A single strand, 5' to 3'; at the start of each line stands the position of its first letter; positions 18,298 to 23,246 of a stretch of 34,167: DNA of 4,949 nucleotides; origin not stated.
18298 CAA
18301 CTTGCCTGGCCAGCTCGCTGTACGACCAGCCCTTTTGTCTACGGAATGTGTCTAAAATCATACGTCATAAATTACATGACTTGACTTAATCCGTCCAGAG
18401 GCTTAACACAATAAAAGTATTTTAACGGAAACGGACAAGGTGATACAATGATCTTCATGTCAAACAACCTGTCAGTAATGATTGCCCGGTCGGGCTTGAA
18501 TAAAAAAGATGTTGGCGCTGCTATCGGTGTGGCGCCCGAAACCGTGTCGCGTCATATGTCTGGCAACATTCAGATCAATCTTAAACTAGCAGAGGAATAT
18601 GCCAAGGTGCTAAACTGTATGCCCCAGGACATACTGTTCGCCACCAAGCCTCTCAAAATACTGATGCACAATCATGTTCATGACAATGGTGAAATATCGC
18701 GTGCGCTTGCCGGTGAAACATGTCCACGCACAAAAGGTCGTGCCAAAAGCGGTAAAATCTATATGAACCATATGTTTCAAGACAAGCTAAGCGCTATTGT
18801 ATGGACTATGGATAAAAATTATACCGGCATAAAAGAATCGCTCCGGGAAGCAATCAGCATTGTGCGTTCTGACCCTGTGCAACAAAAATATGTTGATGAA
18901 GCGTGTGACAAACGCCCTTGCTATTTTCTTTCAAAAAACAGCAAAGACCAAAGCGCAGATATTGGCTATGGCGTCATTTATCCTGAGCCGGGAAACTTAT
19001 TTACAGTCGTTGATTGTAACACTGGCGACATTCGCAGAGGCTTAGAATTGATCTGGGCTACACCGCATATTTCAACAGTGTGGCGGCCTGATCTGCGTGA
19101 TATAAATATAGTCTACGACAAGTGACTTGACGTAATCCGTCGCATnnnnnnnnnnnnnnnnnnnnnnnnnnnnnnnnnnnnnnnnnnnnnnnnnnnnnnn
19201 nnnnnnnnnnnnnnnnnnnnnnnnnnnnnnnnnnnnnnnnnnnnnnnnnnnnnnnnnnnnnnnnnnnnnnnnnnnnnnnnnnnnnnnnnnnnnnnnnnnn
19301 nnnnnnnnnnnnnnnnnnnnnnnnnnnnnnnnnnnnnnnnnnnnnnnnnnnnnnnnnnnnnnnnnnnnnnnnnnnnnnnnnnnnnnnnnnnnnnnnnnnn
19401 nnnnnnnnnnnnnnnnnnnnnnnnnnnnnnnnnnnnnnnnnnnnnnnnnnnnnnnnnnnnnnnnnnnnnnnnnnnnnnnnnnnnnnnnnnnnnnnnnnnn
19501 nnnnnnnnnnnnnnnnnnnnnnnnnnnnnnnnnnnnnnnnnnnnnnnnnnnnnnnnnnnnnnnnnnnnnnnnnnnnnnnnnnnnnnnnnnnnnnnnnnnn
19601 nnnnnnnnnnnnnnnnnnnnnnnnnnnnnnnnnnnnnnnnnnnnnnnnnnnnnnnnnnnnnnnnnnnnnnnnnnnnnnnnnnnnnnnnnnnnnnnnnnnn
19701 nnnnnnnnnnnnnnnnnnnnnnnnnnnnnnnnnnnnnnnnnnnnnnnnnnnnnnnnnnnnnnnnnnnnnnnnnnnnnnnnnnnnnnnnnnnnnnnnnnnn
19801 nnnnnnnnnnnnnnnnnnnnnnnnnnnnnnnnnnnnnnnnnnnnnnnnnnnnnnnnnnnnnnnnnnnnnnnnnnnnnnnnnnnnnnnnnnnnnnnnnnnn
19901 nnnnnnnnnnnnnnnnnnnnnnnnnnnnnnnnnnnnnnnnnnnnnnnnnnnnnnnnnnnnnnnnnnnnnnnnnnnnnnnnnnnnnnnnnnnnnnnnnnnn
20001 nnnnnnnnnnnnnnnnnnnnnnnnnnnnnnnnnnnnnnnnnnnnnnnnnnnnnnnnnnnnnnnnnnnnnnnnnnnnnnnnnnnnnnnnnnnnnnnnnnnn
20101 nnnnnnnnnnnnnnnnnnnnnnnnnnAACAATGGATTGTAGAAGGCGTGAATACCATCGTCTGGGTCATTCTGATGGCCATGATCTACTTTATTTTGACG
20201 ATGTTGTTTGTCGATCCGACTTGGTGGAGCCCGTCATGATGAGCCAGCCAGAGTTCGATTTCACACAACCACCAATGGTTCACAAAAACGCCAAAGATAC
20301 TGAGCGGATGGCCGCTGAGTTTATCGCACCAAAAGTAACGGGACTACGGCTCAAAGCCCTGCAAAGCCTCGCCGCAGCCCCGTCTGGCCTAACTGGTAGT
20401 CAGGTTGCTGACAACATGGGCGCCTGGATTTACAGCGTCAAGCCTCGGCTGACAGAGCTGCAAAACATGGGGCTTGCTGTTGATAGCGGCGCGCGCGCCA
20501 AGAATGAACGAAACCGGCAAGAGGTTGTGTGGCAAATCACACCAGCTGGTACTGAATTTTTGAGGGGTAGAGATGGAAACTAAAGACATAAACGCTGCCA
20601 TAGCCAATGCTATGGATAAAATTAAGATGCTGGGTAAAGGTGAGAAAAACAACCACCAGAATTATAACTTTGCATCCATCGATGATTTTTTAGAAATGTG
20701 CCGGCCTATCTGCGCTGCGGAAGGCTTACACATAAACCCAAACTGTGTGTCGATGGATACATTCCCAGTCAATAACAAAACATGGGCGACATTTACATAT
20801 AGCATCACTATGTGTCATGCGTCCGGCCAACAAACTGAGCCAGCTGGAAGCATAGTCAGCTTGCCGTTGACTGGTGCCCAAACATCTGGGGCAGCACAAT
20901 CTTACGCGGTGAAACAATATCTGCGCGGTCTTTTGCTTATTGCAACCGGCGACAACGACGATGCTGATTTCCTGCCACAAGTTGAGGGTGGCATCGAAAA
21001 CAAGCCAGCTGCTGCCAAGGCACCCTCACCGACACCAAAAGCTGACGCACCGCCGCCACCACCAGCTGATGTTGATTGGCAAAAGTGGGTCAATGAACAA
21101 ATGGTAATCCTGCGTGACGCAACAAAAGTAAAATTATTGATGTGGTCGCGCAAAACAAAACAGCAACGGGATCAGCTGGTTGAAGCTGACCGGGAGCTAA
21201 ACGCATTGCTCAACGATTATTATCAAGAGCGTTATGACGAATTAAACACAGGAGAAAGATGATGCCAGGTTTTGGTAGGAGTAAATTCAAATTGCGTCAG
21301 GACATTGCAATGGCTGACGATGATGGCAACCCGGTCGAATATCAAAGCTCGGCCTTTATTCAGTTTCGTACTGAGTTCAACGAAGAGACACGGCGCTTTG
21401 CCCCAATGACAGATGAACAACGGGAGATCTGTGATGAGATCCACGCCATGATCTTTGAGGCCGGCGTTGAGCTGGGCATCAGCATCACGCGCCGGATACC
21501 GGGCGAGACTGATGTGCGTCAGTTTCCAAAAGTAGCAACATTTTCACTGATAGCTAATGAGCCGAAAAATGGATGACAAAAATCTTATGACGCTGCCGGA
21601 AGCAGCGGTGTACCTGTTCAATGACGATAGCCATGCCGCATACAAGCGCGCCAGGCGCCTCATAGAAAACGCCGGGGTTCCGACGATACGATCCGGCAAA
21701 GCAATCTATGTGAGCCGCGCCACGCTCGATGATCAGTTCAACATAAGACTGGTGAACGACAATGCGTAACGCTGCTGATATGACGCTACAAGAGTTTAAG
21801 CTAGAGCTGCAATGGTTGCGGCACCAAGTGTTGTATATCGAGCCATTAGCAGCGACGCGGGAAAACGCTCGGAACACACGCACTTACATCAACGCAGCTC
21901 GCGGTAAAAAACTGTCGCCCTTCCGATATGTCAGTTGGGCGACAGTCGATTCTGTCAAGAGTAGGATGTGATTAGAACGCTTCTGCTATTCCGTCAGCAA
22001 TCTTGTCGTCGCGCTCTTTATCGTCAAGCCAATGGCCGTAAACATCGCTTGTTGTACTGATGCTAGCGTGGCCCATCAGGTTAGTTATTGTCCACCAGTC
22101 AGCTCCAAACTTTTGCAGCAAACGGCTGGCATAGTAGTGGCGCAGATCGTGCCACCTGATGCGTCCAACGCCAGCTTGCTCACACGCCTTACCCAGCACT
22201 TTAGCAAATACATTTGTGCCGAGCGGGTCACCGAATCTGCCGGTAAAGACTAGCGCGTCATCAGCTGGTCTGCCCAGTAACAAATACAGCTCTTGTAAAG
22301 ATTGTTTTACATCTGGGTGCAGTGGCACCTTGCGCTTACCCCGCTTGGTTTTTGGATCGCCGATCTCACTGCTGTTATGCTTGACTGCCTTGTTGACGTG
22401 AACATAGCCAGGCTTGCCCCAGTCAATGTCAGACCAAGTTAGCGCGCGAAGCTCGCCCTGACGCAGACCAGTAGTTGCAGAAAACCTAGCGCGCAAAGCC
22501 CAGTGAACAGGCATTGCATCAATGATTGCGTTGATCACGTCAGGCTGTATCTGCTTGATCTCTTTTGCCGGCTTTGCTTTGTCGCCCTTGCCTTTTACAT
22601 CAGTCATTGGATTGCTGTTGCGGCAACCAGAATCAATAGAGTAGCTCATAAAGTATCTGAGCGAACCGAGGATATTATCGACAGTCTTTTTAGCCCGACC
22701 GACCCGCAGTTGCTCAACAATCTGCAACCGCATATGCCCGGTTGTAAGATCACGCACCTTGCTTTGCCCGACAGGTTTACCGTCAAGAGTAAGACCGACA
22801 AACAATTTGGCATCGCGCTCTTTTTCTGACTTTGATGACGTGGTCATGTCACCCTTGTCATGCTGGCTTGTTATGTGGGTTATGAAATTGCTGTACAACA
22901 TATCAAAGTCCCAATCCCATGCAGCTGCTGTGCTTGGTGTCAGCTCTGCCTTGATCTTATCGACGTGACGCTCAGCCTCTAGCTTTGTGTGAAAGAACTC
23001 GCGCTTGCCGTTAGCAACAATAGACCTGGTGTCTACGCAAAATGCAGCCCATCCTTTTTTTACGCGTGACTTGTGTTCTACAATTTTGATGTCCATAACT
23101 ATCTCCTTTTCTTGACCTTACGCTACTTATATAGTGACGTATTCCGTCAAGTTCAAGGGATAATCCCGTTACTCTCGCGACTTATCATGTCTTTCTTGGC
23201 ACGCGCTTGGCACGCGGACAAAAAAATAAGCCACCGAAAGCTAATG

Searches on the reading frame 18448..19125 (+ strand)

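Call 17: search_protein_families(library=phrogs, proteins=[window:18448-19125:+], max_evalue=0.001)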
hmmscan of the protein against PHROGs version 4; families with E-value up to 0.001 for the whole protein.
window:18448-19125:+ (225 aa): 7 families
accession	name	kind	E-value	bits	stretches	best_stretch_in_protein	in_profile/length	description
phrog_1373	-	transcription regulation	4.8e-06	27.7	1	9-57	69-117/166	transcriptional regulator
phrog_4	-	transcription regulation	8.2e-06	26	1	4-66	137-195/400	transcriptional repressor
phrog_3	-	transcription regulation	2.2e-05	25.4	1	1-82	86-165/430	transcriptional repressor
phrog_8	-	transcription regulation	4.7e-05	24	1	7-75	165-228/346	transcriptional regulator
phrog_4583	-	transcription regulation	0.00029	21.8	1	5-66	12-73/81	transcriptional repressor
phrog_2328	-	transcription regulation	0.00038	21.2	1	8-61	20-73/128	transcriptional repressor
phrog_2439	-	transcription regulation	0.00051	20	1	3-69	7-72/367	transcriptional regulator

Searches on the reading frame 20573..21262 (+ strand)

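Call 17: search_protein_families(library=phrogs, proteins=[window:20573-21262:+], max_evalue=0.001)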
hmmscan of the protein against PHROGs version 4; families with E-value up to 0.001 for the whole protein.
window:20573-21262:+ (229 aa): 3 families
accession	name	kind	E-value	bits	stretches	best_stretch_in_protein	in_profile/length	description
phrog_155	-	DNA, RNA and nucleotide metabolism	3.6e-23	83.6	1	1-223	63-256/308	Erf-like ssDNA annealing protein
phrog_2324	-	DNA, RNA and nucleotide metabolism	1.7e-10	41.8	1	2-133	7-130/193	Erf-like ssDNA annealing protein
phrog_21649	-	unknown function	1.4e-05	25.5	1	7-98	43-130/351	-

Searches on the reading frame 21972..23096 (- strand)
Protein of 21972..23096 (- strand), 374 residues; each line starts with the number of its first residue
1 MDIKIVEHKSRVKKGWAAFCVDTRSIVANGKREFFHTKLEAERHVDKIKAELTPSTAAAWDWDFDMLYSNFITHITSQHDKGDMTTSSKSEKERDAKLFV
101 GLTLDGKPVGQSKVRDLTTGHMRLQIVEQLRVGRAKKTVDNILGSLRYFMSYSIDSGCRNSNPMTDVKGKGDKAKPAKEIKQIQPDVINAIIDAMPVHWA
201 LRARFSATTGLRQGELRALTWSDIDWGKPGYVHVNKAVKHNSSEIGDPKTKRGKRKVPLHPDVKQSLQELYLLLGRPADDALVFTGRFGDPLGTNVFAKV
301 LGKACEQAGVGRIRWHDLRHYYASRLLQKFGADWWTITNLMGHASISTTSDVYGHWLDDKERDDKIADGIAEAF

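Call 17: search_protein_families(library=phrogs, proteins=[window:21972-23096:-], max_evalue=0.001)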
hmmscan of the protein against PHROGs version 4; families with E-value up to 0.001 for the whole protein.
window:21972-23096:- (374 aa): 3 families
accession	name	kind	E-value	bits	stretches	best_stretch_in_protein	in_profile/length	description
phrog_1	-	integration and excision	4.3e-53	182.5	1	15-363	123-442/611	integrase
phrog_216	-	integration and excision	2.2e-34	119.9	1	138-363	14-231/301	integrase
phrog_7685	-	integration and excision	3.1e-10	41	1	245-363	119-230/240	integrase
